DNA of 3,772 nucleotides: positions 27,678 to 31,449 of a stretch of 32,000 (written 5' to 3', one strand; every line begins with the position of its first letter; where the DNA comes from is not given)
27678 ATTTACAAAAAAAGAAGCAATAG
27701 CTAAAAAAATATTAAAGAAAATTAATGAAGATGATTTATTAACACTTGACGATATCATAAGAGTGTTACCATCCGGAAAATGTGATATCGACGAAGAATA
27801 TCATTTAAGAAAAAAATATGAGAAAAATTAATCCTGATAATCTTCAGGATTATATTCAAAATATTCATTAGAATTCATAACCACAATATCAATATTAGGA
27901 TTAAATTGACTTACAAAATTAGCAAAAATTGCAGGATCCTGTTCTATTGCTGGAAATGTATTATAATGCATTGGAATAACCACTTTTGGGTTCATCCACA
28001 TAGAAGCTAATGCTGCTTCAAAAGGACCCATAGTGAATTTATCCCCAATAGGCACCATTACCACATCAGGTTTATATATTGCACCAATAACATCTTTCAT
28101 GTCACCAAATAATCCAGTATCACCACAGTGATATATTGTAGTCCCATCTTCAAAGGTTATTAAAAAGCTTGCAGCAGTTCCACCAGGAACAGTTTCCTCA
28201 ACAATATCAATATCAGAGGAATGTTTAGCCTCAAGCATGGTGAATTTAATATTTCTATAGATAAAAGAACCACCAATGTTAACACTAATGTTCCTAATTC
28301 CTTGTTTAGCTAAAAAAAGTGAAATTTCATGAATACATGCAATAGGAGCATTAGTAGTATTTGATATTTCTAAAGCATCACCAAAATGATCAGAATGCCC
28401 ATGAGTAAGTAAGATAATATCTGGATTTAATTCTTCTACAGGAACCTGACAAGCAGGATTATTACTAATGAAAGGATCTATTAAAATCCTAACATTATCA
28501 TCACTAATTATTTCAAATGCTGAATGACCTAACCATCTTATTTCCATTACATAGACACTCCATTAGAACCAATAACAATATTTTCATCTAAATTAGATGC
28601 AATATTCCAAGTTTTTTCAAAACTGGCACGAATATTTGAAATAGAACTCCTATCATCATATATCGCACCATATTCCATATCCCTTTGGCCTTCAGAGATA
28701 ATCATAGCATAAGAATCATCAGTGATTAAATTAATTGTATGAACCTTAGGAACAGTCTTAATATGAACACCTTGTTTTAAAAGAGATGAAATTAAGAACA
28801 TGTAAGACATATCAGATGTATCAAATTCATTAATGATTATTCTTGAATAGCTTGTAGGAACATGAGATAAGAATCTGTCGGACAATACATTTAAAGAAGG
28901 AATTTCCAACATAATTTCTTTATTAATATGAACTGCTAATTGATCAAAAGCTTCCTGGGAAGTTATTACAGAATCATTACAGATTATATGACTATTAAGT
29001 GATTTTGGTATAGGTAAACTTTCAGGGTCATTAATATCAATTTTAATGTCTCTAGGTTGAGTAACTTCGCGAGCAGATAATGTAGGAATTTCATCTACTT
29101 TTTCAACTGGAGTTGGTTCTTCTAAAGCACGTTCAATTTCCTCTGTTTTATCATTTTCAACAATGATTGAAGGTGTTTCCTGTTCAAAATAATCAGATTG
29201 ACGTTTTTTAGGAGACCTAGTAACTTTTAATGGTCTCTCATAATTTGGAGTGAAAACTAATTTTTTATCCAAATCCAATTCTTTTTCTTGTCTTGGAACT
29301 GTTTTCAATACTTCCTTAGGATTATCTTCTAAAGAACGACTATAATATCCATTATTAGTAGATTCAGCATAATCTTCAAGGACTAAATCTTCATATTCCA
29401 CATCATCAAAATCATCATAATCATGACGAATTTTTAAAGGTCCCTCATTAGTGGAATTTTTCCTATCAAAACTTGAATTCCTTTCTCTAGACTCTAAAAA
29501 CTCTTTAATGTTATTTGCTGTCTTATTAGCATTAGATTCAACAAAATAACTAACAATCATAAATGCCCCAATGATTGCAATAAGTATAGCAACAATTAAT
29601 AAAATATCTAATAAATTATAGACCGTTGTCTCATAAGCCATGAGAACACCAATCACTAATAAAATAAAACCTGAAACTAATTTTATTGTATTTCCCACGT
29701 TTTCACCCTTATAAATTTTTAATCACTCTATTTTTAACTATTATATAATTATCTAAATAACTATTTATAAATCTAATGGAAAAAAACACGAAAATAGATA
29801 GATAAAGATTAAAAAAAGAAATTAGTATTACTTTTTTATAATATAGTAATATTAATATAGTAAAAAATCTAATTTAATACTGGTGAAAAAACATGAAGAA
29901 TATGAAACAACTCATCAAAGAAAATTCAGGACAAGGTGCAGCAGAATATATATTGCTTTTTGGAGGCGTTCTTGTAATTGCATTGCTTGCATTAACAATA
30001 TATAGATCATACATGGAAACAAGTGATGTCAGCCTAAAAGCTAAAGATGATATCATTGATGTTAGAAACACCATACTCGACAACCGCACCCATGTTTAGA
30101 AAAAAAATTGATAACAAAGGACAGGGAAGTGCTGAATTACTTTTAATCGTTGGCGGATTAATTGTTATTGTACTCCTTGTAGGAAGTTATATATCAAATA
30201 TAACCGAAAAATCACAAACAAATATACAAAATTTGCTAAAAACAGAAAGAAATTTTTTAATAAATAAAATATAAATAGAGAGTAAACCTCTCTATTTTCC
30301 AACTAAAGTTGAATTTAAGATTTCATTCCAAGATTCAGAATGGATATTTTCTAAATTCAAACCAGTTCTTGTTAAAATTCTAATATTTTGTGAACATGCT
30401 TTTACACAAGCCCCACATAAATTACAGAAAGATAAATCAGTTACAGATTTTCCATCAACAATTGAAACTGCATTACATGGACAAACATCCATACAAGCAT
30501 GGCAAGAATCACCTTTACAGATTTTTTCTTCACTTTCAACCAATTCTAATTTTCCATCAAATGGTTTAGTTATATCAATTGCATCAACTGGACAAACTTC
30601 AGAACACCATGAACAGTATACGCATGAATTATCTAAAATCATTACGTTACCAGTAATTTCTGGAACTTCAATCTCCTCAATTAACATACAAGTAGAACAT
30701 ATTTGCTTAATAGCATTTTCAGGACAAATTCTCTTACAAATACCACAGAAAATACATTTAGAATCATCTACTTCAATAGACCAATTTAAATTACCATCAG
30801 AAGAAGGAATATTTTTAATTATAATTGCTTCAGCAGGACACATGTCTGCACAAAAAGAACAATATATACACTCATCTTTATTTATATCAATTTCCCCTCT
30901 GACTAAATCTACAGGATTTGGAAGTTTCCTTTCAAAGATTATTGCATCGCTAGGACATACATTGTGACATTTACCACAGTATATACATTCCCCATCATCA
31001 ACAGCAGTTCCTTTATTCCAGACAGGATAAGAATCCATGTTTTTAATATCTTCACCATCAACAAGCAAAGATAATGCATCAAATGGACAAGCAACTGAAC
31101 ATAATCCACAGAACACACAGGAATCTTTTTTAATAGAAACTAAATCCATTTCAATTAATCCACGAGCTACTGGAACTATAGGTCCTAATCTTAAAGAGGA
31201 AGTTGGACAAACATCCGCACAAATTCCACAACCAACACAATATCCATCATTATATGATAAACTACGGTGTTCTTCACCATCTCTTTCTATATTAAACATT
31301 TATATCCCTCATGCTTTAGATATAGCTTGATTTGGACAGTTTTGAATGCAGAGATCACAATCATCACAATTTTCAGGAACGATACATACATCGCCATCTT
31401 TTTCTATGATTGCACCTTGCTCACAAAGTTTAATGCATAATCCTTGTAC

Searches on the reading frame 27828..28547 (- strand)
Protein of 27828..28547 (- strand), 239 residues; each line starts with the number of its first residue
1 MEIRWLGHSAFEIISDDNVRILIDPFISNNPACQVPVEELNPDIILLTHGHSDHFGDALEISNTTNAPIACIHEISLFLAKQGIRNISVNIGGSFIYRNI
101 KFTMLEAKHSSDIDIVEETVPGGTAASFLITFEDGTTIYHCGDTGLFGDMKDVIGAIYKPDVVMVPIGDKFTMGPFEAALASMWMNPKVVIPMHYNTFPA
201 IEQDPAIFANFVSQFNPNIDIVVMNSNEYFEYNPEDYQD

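Call 12: search_protein_families(library=pfam, proteins=[window:27828-28547:-], max_evalue=0.01)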
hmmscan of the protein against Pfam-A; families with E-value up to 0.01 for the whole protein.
window:27828-28547:- (239 aa): 3 families
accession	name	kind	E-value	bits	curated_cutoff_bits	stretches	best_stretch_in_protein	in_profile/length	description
PF13483.12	Lactamase_B_3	-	3.5e-26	92.5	24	1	2-194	1-160/160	Beta-lactamase superfamily domain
PF12706.13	Lactamase_B_2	-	1.8e-23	83.6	27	1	20-195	2-200/200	Beta-lactamase superfamily domain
PF00753.33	Lactamase_B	-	1.4e-17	64.7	22.7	1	5-166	3-162/196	Metallo-beta-lactamase superfamily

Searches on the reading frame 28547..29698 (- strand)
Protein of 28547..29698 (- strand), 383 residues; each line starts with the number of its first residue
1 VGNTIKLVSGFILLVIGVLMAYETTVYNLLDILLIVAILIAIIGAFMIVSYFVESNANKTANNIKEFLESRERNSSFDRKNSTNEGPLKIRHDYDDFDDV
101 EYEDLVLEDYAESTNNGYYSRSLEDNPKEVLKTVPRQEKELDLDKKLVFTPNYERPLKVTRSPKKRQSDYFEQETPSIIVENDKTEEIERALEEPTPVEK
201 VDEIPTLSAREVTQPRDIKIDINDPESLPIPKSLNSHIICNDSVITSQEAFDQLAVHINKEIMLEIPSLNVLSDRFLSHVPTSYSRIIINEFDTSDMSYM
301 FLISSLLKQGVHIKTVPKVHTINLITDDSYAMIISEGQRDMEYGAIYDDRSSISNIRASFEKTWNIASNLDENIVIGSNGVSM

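Call 12: search_protein_families(library=pfam, proteins=[window:28547-29698:-], max_evalue=0.01)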
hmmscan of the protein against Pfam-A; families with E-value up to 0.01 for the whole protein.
window:28547-29698:- (383 aa): 1 family
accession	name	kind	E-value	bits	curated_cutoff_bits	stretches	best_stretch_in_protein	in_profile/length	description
PF13800.11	Sigma_reg_N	-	0.00034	21.3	26.3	1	32-97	18-83/91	Sigma factor regulator N-terminal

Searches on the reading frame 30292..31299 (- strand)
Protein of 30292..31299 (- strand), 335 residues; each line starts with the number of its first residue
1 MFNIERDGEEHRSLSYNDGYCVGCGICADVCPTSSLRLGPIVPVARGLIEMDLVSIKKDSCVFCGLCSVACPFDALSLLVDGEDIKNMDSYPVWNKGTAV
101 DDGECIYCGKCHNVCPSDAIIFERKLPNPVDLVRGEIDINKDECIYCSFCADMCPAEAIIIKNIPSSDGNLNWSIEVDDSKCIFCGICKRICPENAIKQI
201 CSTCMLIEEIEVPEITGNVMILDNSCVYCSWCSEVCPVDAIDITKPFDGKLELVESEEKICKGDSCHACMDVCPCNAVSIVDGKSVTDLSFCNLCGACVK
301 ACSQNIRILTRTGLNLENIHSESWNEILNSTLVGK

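Call 12: search_protein_families(library=pfam, proteins=[window:30292-31299:-], max_evalue=0.01)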
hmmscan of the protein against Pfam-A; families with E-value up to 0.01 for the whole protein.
window:30292-31299:- (335 aa): 14 families
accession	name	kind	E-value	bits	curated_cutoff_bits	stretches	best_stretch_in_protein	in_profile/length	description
PF00037.32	Fer4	-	1.9e-45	151.4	21.1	7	175-198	1-24/24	4Fe-4S binding domain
PF12838.12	Fer4_7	-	6.4e-35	119.8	27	7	21-75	2-52/52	4Fe-4S dicluster domain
PF13187.11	Fer4_9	-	1.6e-24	86.1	27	4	143-197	1-52/52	4Fe-4S dicluster domain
PF14697.11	Fer4_21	-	4.4e-24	84.8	35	5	99-159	2-57/59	4Fe-4S dicluster domain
PF13237.11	Fer4_10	-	3.6e-22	78.5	25.5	5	101-155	5-53/53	4Fe-4S dicluster domain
PF12837.12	Fer4_6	-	3.6e-21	74.4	25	3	175-197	2-24/24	4Fe-4S binding domain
PF13484.11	Fer4_16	-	5.2e-20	72.4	30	2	104-123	1-20/66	4Fe-4S double cluster binding domain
PF12797.12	Fer4_2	-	5.9e-16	57.7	24.5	2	286-303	4-21/22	4Fe-4S binding domain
PF12798.12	Fer4_3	-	2e-14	53.5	27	0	61-75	1-15/15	4Fe-4S binding domain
PF13183.11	Fer4_8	-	6.3e-14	52.7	27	2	20-73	4-66/68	4Fe-4S dicluster domain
PF25160.1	LdpA_Fe-S-bd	-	4.7e-13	49.1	27.6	1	150-200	9-46/49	LdpA Fe-S cluster-binding domain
PF13534.11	Fer4_17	-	3.8e-08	34.2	22.2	0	21-73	2-58/61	4Fe-4S dicluster domain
PF13746.11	Fer4_18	-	1.2e-05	25.9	27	0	99-118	55-74/114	4Fe-4S dicluster domain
PF12800.12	Fer4_4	-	0.0012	19.5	24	0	21-33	4-16/17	4Fe-4S binding domain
